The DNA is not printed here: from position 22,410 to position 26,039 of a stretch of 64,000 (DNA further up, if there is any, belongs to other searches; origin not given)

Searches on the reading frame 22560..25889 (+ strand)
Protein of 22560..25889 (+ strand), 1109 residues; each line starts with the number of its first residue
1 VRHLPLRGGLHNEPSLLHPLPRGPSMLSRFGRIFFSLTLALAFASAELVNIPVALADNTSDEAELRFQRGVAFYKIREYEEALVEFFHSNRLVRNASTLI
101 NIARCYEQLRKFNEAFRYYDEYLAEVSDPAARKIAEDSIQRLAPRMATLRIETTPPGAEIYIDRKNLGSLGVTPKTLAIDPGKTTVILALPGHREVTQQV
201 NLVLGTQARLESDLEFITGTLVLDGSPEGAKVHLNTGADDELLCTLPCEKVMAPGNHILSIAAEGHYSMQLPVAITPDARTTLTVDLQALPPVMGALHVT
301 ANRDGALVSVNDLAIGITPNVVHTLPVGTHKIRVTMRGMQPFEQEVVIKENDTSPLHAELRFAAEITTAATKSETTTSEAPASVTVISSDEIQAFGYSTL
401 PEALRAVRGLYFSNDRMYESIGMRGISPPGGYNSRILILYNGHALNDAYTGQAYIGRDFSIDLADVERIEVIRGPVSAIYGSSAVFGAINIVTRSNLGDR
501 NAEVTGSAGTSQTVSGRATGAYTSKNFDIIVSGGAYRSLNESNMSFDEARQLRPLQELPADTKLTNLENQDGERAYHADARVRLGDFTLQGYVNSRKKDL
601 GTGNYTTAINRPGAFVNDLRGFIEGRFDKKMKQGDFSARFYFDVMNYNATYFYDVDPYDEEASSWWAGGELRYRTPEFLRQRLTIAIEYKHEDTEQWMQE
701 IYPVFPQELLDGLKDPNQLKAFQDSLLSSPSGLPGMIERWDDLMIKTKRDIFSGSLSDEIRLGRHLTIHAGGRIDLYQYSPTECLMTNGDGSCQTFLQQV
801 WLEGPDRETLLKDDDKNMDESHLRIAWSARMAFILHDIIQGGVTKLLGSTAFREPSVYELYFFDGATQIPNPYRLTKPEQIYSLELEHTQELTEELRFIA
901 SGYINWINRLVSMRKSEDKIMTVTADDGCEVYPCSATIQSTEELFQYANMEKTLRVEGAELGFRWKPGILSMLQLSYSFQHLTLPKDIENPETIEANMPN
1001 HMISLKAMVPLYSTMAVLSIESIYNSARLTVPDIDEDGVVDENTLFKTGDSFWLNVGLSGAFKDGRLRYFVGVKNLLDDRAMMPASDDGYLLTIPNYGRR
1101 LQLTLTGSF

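Call 13: search_protein_families(library=pfam, proteins=[window:22560-25889:+])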
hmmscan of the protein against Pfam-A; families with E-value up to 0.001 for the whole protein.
window:22560-25889:+ (1109 aa): 5 families
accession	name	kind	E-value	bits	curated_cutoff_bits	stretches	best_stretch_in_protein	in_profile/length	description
PF08308.17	PEGA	-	2.2e-30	104.8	20.8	2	147-212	2-65/71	PEGA domain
PF07715.20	Plug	-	5.7e-21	75.5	23.9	1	378-488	3-107/107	TonB-dependent Receptor Plug Domain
PF13620.12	CarboxypepD_reg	-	3.9e-05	24.4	32.3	0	324-360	44-81/82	Carboxypeptidase regulatory-like domain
PF00515.34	TPR_1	-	4.2e-05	23.6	27.8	0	96-121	1-26/34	Tetratricopeptide repeat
PF07719.23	TPR_2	-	0.00014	22.1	27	0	98-124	3-29/34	Tetratricopeptide repeat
